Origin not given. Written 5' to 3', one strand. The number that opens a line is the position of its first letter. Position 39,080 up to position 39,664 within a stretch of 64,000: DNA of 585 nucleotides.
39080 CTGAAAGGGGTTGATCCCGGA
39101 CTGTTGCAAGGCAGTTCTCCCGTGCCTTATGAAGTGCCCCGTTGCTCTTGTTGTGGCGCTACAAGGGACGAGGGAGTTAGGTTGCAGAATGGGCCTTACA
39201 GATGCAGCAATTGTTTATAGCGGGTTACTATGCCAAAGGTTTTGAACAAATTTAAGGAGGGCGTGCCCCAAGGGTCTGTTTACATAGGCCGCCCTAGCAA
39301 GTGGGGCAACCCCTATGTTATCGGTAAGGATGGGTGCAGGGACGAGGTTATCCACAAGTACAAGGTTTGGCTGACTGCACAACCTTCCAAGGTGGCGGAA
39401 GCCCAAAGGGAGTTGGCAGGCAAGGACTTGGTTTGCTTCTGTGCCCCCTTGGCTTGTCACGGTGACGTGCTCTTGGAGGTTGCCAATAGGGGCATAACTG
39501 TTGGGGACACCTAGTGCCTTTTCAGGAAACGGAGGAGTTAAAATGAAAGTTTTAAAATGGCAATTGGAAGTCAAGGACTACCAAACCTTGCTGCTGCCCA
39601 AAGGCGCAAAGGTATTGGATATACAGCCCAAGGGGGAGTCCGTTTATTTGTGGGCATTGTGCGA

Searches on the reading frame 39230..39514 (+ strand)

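Call 15: search_protein_families(library=pfam, proteins=[window:39230-39514:+], max_evalue=0.01)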
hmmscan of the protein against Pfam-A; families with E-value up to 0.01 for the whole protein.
window:39230-39514:+ (94 aa): 1 family
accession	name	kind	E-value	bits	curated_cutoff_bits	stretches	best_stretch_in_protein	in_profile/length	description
PF14216.11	DUF4326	-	2.3e-25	89.5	25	1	12-83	8-82/82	Domain of unknown function (DUF4326)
